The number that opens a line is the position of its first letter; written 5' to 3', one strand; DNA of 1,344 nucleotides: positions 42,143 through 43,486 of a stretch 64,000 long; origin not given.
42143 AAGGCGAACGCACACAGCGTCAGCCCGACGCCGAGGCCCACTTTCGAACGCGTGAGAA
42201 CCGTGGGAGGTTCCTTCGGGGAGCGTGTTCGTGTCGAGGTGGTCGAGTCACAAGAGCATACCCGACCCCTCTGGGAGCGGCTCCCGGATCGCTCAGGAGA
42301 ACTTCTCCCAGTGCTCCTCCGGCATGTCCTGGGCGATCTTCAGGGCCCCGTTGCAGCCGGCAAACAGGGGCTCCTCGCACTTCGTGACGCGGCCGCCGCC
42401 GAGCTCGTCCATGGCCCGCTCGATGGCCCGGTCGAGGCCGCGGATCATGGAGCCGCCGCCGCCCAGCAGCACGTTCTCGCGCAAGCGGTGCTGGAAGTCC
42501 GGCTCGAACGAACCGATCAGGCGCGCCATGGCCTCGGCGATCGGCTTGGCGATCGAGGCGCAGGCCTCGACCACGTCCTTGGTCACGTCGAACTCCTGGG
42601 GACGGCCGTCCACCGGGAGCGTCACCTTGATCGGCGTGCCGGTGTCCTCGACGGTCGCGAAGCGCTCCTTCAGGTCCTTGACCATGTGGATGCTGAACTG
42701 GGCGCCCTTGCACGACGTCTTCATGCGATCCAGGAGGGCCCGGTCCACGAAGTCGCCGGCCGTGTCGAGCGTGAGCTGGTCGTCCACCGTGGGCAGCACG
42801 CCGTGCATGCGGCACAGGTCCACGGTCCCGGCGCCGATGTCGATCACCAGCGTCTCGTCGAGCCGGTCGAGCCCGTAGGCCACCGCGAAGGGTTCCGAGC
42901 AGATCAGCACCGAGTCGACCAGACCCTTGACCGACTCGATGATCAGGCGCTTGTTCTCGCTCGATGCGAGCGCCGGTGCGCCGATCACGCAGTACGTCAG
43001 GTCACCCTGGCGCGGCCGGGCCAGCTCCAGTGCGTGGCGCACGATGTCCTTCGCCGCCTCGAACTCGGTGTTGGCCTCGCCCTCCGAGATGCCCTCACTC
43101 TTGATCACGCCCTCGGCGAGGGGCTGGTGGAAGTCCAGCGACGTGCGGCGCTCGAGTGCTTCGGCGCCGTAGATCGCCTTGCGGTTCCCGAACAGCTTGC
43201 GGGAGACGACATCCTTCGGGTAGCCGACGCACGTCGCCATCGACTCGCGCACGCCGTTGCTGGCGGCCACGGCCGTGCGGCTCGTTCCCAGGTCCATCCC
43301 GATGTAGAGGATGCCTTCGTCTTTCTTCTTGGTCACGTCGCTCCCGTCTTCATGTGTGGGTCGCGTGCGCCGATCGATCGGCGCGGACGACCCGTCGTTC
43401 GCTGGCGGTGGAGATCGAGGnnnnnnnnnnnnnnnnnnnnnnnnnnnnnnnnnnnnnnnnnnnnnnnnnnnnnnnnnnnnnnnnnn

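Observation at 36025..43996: MamK-family actin in a non-magnetosome context: putative operon of coiled-coil protein, MamK-like actin, 1111-aa lipoprotein and membrane Ser/Thr kinase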

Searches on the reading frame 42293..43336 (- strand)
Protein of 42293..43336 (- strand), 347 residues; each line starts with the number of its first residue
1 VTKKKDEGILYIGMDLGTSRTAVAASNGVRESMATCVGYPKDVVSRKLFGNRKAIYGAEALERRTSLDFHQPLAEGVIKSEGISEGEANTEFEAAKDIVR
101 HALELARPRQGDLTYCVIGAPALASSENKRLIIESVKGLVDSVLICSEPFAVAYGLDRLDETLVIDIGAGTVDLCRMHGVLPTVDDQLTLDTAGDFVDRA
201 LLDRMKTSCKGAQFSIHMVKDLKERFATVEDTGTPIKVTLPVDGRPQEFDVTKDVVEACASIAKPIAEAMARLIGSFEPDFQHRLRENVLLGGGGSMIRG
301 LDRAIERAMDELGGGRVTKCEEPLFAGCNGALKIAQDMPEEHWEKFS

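Call 3: search_protein_families(library=pfam, proteins=[window:42293-43336:-], max_evalue=0.01)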
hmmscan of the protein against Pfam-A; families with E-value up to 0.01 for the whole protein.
window:42293-43336:- (347 aa): 3 families
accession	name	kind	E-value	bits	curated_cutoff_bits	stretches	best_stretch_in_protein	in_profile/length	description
PF06723.19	MreB_Mbl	-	6.4e-15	55.3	27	1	12-338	4-322/327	MreB/Mbl protein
PF25229.1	Salactin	-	2.2e-10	40.6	27.1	1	12-337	4-333/335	Salactin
PF00022.25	Actin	-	6.1e-06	25.5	27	0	264-311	304-351/410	Actin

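Call 4: search_protein_families(library=ncbifam, proteins=[window:42293-43336:-], max_evalue=0.01)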
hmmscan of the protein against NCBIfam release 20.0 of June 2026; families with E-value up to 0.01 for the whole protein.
window:42293-43336:- (347 aa): 14 families
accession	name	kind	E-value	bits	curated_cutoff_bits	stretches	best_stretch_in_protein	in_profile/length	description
NF040964.1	MamK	subfamily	2e-115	385.4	400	1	10-346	1-330/335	MamK family actin-like protein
NF053558.1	BeeR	equivalog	5.7e-58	196.6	530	1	10-344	1-346/349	BeeR family actin-like protein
NF010539.0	PRK13927.1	subfamily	1.3e-15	57.2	293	1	12-338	9-329/339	rod shape-determining protein MreB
TIGR00904.1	mreB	subfamily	2.2e-13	50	365.75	1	12-338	5-329/334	MreB/Mrl family cell shape determining protein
NF053533.1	salactin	equivalog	1.2e-12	47.6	400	1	12-337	4-334/335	actin-like salactin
NF011660.0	PRK15080.1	equivalog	2e-09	37.1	182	1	90-173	70-154/277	ethanolamine utilization protein EutJ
TIGR02529.1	EutJ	subfamily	2e-07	30.7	152.1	1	71-175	19-123/239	ethanolamine utilization protein EutJ family protein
NF010540.1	PRK13929.1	exception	9.9e-06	24.9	515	1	90-306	72-299/334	rod-share determining protein MreBH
NF003520.0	PRK05183.1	subfamily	0.001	17.6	620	0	111-210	148-255/621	Fe-S protein assembly chaperone HscA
TIGR03739.1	PRTRC_D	hypoth_equivalog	0.0018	17.3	214.8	0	160-335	167-318/320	PRTRC system protein D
TIGR01991.1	HscA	equivalog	0.0034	15.9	708.55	1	112-280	129-310/600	Fe-S protein assembly chaperone HscA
TIGR01174.1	ftsA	equivalog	0.004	16.3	175.85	0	163-310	199-339/371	cell division protein FtsA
NF001413.0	PRK00290.1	equivalog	0.0063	14.9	648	0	144-177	165-201/625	molecular chaperone DnaK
TIGR02350.1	prok_dnaK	equivalog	0.0071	14.8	822.55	0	141-178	159-201/596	molecular chaperone DnaK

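Call 6: find_homologous_proteins(query=window:42293-43336:-, max_evalue=1e-10)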
Query window:42293-43336:- (347 aa): 4343 proteins with E <= 1e-10 among 8000 candidates; the best 120 are listed.
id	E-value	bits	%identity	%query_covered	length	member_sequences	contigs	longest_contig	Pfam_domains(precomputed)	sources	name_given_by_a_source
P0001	3.0e-227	771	100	100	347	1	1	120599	PF06723.20,PF25229.2,PF00022.26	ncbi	-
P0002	4.0e-160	551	71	99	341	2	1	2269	PF06723.20,PF25229.2,PF00022.26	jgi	jgi:rod shape-determining protein MreB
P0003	8.2e-155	533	69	99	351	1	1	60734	PF06723.20,PF25229.2,PF00022.26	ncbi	-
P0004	4.3e-153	528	68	98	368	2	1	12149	PF06723.20,PF25229.2,PF00022.26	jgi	-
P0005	5.5e-151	521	68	98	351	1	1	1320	PF06723.20,PF25229.2,PF00022.26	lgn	-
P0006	7.6e-149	514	65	99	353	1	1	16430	PF06723.20,PF25229.2,PF14450.13,PF00022.26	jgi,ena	-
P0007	1.0e-148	513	68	98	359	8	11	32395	PF25216.1,PF06723.20,PF25229.2,PF14450.13,PF00022.26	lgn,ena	-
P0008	1.3e-148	513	65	99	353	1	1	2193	PF06723.20,PF25229.2,PF14450.13,PF00022.26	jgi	jgi:rod shape-determining protein MreB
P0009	2.8e-148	512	69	96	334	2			PF06723.20,PF25229.2,PF00022.26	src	-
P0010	1.8e-147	509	68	99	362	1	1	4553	PF25216.1,PF06723.20,PF25229.2,PF14450.13,PF00022.26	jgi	jgi:rod shape-determining protein MreB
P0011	2.1e-147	509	67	99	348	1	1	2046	PF25216.1,PF06723.20,PF25229.2,PF14450.13,PF00022.26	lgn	-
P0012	2.3e-147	509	65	99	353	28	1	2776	PF25216.1,PF06723.20,PF25229.2,PF14450.13,PF00022.26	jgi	jgi:rod shape-determining protein MreB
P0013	5.5e-147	507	66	99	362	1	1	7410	PF25216.1,PF06723.20,PF25229.2,PF14450.13,PF00022.26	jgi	-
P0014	7.3e-147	507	67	99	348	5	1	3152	PF25216.1,PF06723.20,PF25229.2,PF14450.13,PF00022.26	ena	-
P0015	7.6e-147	507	68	98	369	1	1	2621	PF25216.1,PF06723.20,PF25229.2,PF14450.13,PF00022.26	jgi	jgi:rod shape-determining protein MreB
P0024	1.7e-144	499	66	98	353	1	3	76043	PF25216.1,PF06723.20,PF25229.2,PF00022.26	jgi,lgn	-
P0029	5.2e-142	491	64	99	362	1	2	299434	PF25216.1,PF06723.20,PF25229.2,PF14450.13,PF00022.26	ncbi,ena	-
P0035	2.1e-128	446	59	99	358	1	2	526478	PF06723.20,PF25229.2,PF00022.26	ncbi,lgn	-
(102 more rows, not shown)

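Call 7: search_solved_structures(query=window:42293-43336:-, max_evalue=0.001, show_alignments=2)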
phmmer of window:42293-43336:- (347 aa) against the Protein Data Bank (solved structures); distinct sequences matched with E-value up to 0.001: 10.
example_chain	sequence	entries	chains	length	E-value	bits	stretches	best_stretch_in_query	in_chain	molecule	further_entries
5ljw_A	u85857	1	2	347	1.5e-72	248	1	9-345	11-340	Actin-like ATPase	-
5jyg_A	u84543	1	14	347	2e-72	247.5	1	9-345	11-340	Actin-like ATPase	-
5ljv_A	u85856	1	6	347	2e-72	247.5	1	9-345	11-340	Actin-like ATPase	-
8r2n_A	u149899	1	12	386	2.3e-35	125.7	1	10-344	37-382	Actin/actin family protein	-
4cze_A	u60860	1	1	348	2.3e-10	43.6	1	13-334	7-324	ROD SHAPE-DETERMINING PROTEIN MREB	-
4czf_A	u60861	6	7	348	3.8e-10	42.8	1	13-334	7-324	ROD SHAPE-DETERMINING PROTEIN MREB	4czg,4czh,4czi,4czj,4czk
4czl_A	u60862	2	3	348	4.1e-10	42.7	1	13-334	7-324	ROD SHAPE-DETERMINING PROTEIN MREB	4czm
1jce_A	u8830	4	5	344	2.7e-09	40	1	116-333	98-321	ROD SHAPE-DETERMINING PROTEIN MREB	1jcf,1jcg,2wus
7zpt_M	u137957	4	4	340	3.4e-07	33.1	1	12-310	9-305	Cell shape-determining protein MreB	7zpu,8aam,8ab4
8azg_M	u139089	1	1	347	3.6e-07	33.1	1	12-310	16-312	Cell shape-determining protein MreB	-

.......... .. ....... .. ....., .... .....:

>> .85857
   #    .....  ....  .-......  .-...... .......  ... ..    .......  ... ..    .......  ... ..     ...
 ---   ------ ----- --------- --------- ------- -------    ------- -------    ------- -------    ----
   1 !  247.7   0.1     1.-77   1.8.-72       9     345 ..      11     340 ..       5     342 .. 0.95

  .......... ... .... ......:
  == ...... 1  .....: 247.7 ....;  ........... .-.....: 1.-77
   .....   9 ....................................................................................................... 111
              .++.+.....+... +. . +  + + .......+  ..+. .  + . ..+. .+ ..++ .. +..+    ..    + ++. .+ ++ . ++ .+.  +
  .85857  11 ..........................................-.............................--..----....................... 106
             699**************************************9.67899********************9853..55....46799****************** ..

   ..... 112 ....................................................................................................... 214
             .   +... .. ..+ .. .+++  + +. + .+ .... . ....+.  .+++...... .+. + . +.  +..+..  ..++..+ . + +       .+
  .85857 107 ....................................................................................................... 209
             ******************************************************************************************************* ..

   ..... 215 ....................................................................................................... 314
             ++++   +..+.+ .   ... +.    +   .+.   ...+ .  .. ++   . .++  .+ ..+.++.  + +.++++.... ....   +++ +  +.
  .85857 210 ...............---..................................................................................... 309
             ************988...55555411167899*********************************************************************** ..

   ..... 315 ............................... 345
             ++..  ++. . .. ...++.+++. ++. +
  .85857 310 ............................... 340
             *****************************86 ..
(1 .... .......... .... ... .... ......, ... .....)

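Call 8: find_encoding_contigs(protein=P0001, flank=10000, max_places=3)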
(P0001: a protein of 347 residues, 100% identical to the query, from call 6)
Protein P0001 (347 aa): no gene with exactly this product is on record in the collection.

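Call 12: find_related_loci(query=A1, collection=genome_contigs, flank=10000)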
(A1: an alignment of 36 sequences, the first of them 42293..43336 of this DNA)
Query A1 (347 aa) in genome_contigs; peptide patterns used: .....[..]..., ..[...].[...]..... (x = any residue, [..] = any of these).
600 stretches matched a pattern (row limit reached: there are more); 131 encode a relative of the query (tblastn E <= 1e-3); the best 80 are kept; 80 distinct loci.
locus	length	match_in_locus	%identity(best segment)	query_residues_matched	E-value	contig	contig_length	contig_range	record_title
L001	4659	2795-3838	59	2-346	6e-144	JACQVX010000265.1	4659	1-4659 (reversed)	MAG: Planctomycetota bacterium isolate NC_groundwater_1474_Ag_S-0.65um_73_34 S_p65_S5_coassembly_k141_5054321, whole gen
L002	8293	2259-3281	58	2-346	1e-134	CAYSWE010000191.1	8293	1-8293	MAG TPA_asm: uncultured Phycisphaerales bacterium isolate SRP163575_co1_399 genome assembly, contig: NODE_18870_length_8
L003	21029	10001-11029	58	4-346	2e-132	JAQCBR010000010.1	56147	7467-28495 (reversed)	MAG: Planctomycetota bacterium isolate casp15-mb.161 NODE_685_length_56147_cov_0.102930, whole genome shotgun sequence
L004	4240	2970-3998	58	4-346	5e-134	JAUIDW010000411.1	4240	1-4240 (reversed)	MAG: bacterium isolate 8_bin.1 NODE_18300_length_4240_cov_1.411622, whole genome shotgun sequence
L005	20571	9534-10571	56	7-347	3e-131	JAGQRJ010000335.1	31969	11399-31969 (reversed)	MAG: Planctomycetota bacterium isolate HKST-UBA89 k127_940279, whole genome shotgun sequence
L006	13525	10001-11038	57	4-346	1e-129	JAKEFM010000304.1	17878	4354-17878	MAG: Planctomycetota bacterium isolate PMV_2_maxbin.002 PMV_2_maxbin.002.k101_2783762, whole genome shotgun sequence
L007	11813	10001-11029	56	4-346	5e-129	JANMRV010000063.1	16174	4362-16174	MAG: Planctomycetota bacterium isolate SOY_30_concoct_206_sub SOY_30_k141_1809713, whole genome shotgun sequence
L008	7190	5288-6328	55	2-346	1e-127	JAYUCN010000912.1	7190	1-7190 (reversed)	MAG: Planctomycetota bacterium isolate GFS_6982 GFS_6982_911, whole genome shotgun sequence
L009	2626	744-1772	58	4-346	8e-134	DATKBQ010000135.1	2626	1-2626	MAG TPA_asm: Planctomycetota bacterium isolate SMAG_U14424 k141_43675, whole genome shotgun sequence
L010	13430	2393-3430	55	3-346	7e-127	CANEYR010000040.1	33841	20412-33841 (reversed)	MAG: Planctomycetota bacterium isolate CH-Oct18-165 genome assembly, contig: CH-Oct18-C1176, whole genome shotgun sequen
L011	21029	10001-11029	56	4-346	4e-127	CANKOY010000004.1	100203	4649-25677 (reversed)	MAG: Planctomycetota bacterium isolate TH-Jun18-114 genome assembly, contig: TH-Jun18-C239, whole genome shotgun sequenc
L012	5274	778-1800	56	7-346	2e-127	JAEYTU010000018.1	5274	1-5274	MAG: Planctomycetota bacterium isolate OH_CBlB_142 k127_3582788, whole genome shotgun sequence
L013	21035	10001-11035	56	4-346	2e-126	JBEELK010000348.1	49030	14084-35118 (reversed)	MAG: Planctomycetota bacterium isolate columbiariver1_2019_sw_WHONDRS-S19S_0075_B_bin.68 scaffold_735568, whole genome s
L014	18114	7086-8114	56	5-346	3e-126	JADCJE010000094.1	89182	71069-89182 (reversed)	MAG: Phycisphaerales bacterium isolate M113S1SP2A75QC M113S1_94, whole genome shotgun sequence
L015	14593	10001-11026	56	5-346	2e-126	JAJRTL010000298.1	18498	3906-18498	MAG: Planctomycetota bacterium isolate Dive96_bin1.63 k141_2041142, whole genome shotgun sequence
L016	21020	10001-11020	56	7-346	2e-126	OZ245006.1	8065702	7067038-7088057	MAG: Planctomycetota bacterium isolate 38a7a2fe-8a90-4c6b-bc07-7099b689307d genome assembly, chromosome: 1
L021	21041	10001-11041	56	3-346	4e-125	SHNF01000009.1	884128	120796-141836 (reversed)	MAG: Planctomycetota bacterium isolate Bin8 c_000000000001, whole genome shotgun sequence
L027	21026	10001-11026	54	5-346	4e-123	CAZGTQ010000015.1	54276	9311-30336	MAG TPA_asm: uncultured Planctomycetaceae bacterium isolate binchicken_co31_237 genome assembly, contig: k141_1241774, w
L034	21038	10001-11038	54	5-346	4e-122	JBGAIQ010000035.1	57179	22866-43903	MAG: Planctomycetota bacterium isolate MAG_AAO_H125.15 AAOH125-15_opera_contig_1578, whole genome shotgun sequence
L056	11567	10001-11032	52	4-346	7e-118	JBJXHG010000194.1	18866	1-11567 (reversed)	MAG: Planctomycetota bacterium isolate F1F2.bin.111 k127_1997499, whole genome shotgun sequence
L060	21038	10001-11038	52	4-346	2e-117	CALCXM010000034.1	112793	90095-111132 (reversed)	MAG TPA_asm: uncultured bacterium isolate ERR2206771_bin.185_CONCOCT_v1.1_MAG genome assembly, contig: ERZ888641.45, who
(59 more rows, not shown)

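Call 14: find_encoding_contigs(protein=P0003, flank=10000, max_places=2)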
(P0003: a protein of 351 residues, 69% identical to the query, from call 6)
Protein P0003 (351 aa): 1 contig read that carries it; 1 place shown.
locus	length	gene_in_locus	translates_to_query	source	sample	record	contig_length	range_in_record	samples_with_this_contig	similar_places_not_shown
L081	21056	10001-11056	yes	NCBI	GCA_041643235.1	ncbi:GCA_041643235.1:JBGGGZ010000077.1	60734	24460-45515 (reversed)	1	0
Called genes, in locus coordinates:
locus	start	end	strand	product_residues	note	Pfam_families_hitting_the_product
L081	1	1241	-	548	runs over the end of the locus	PF13231:PMT_2 (weak)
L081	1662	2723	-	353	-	PF13557:Phenol_MetA_deg (weak)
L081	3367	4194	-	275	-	PF00160:Pro_isomerase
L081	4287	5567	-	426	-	PF01266:DAO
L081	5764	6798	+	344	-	PF01073:3Beta_HSD, PF01370:Epimerase, PF04321:RmlD_sub_bind, PF16363:GDP_Man_Dehyd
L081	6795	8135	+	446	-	PF08421:Methyltransf_13, PF13489:Methyltransf_23, PF08241:Methyltransf_11, PF08242:Methyltransf_12, PF13649:Methyltransf_25 (weak), PF08484:Methyltransf_14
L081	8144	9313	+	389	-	PF13489:Methyltransf_23, PF08241:Methyltransf_11 (weak), PF08242:Methyltransf_12 (weak), PF08484:Methyltransf_14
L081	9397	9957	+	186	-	-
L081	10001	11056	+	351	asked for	PF00022:Actin (faint), PF06723:MreB_Mbl, PF25229:Salactin (weak)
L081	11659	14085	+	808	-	PF00041:fn3 (weak)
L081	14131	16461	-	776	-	PF01564:Spermine_synth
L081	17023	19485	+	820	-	-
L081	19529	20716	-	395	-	-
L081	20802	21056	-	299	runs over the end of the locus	PF00535:Glycos_transf_2, PF13641:Glyco_tranf_2_3 (weak)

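Call 15: find_encoding_contigs(protein=P0029, flank=10000, max_places=2)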
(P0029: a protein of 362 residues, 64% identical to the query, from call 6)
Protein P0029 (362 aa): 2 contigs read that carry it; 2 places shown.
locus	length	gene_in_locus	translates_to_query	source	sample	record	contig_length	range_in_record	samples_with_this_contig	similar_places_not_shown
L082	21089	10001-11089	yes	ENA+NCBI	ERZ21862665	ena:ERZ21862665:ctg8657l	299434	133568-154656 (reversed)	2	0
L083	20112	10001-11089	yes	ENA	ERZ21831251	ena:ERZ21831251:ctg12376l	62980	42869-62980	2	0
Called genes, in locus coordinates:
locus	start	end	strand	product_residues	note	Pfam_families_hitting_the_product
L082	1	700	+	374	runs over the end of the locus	PF04338:DUF481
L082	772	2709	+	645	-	PF02743:dCache_1 (faint), PF00672:HAMP, PF07228:SpoIIE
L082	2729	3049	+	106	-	PF01740:STAS, PF13466:STAS_2 (weak)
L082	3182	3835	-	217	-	PF01814:Hemerythrin (weak)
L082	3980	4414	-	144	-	PF00072:Response_reg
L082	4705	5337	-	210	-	PF00857:Isochorismatase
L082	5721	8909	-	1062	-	-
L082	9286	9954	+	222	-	-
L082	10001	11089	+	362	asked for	PF06723:MreB_Mbl, PF25216:Volactin (faint), PF25229:Salactin, PF00022:Actin, PF14450:FtsA (faint)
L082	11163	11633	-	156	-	-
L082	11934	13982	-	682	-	PF18998:Flg_new_2 (weak)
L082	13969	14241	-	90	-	-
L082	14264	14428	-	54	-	-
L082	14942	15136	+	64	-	-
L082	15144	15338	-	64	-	-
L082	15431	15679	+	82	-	-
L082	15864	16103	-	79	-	-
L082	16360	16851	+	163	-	-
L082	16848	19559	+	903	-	PF04616:Glyco_hydro_43, PF07944:Beta-AFase-like_GH127_cat, PF20736:Glyco_hydro127M, PF16375:DUF4986, PF20620:DUF6805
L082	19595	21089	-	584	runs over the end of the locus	PF04773:FecR (weak)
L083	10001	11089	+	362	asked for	PF06723:MreB_Mbl, PF25216:Volactin (faint), PF25229:Salactin, PF00022:Actin, PF14450:FtsA (faint)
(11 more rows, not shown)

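Call 16: find_encoding_contigs(protein=P0024, flank=10000, max_places=2)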
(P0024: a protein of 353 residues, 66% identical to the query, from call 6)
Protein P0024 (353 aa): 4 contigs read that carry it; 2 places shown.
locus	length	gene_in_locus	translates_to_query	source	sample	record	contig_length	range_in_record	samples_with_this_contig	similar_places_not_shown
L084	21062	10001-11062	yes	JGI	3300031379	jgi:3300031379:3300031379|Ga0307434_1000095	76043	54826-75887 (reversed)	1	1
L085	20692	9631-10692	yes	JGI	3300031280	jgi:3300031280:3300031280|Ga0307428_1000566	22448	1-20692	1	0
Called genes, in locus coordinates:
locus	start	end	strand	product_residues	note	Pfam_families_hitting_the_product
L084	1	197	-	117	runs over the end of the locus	?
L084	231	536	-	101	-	-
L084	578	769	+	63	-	-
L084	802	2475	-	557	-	PF00239:Resolvase, PF07508:Recombinase, PF13408:Zn_ribbon_recom (faint)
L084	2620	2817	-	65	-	-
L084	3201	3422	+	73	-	-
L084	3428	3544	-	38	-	-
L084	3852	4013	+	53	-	-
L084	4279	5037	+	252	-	PF02563:Poly_export, PF10531:SLBB, PF22461:SLBB_2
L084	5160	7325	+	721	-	PF13807:GNVR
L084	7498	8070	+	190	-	-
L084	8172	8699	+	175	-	PF02397:Bac_transf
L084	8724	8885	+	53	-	-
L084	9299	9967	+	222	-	-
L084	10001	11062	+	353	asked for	PF06723:MreB_Mbl, PF25229:Salactin, PF00022:Actin, PF25216:Volactin (faint)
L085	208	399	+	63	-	-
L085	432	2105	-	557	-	PF00239:Resolvase, PF07508:Recombinase, PF13408:Zn_ribbon_recom (faint)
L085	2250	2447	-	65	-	-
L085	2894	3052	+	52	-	-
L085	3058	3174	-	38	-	-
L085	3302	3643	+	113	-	-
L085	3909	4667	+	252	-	PF02563:Poly_export, PF10531:SLBB, PF22461:SLBB_2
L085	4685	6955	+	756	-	PF02706:Wzz (weak), PF13807:GNVR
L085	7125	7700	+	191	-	-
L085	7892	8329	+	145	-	PF02397:Bac_transf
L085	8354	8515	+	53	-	-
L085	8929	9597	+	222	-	-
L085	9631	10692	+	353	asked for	PF06723:MreB_Mbl, PF25229:Salactin, PF00022:Actin, PF25216:Volactin (faint)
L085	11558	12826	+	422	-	PF02397:Bac_transf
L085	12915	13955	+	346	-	PF01408:GFO_IDH_MocA, PF03447:NAD_binding_3 (weak), PF22725:GFO_IDH_MocA_C3, PF02894:GFO_IDH_MocA_C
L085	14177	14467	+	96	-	-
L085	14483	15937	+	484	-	PF01943:Polysacc_synt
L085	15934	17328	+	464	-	PF04932:Wzy_C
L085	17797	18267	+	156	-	-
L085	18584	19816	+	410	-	PF00534:Glycos_transf_1, PF13692:Glyco_trans_1_4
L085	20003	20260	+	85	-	PF00534:Glycos_transf_1 (weak)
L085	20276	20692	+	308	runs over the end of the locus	PF00535:Glycos_transf_2, PF13641:Glyco_tranf_2_3 (weak)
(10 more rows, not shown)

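Call 48: search_protein_families(library=pfam, proteins=[L016:11685-14576:+, L014:8779-12702:+, L003:11662-14550:+, L027:8774-9922:+, L056:8524-9822:+, L011:8737-9873:+, L082:9238-9951:+, L060:8854-9783:+, L021:8935-9924:+, L034:8758-9909:+], max_evalue=0.01)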
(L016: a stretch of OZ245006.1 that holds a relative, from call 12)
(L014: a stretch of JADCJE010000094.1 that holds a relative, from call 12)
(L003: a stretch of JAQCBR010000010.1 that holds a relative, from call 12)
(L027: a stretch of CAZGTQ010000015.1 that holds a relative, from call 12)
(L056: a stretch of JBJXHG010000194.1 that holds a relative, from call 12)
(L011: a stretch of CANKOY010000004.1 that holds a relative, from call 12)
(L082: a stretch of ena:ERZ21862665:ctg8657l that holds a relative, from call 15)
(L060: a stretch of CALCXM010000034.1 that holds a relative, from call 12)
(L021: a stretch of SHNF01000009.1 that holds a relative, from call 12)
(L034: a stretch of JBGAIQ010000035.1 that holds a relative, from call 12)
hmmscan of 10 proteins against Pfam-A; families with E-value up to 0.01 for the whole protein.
L016:11685-14576:+ (964 aa): 0 families

L014:8779-12702:+ (1308 aa): 0 families

L003:11662-14550:+ (963 aa): 0 families

L027:8774-9922:+ (383 aa): 3 families
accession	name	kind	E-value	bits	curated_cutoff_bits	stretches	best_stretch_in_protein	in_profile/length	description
PF00990.26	GGDEF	-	5.6e-13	49.4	23.8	1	25-175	7-159/161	Diguanylate cyclase, GGDEF domain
PF04625.18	DEC-1_N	-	0.002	17.7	29.2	1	190-281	105-187/403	DEC-1 protein, N-terminal region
PF04912.19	Dynamitin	-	0.0061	16.4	31.8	0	288-355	199-267/396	Dynamitin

L056:8524-9822:+ (433 aa): 2 families
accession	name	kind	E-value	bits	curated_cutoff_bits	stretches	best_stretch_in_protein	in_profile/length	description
PF00990.26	GGDEF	-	1.4e-08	35.1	23.8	1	114-259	15-160/161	Diguanylate cyclase, GGDEF domain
PF09762.14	CCDC93_CC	-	0.007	15.9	30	1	272-381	52-161/429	CCDC93 coiled-coil domain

L011:8737-9873:+ (379 aa): 4 families
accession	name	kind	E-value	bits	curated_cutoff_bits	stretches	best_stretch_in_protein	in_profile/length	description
PF00990.26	GGDEF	-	3.5e-12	46.8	23.8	1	71-200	20-148/161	Diguanylate cyclase, GGDEF domain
PF05384.16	DegS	-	0.00029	20.8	27.6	1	285-337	92-145/159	Sensor protein DegS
PF17853.6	GGDEF_2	-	0.00066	20.3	24.5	1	76-181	11-98/116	GGDEF-like domain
PF03127.19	GAT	-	0.003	18.2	31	1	305-375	2-71/77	GAT domain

L082:9238-9951:+ (238 aa): 0 families

L060:8854-9783:+ (310 aa): 1 family
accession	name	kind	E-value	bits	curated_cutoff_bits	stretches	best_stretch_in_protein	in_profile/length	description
PF12244.13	DUF3606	-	0.0036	17.5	24.3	0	90-108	26-44/54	Protein of unknown function (DUF3606)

L021:8935-9924:+ (330 aa): 1 family
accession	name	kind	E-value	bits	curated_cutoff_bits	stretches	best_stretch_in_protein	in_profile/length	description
PF14106.11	DUF4279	-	0.0062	17.2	25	0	244-319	42-114/116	Domain of unknown function (DUF4279)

L034:8758-9909:+ (384 aa): 1 family
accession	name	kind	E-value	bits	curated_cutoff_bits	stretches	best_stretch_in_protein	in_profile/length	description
PF16888.10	YwqH-like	-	0.0041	17.8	33.7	0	293-322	6-35/123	YwqH-like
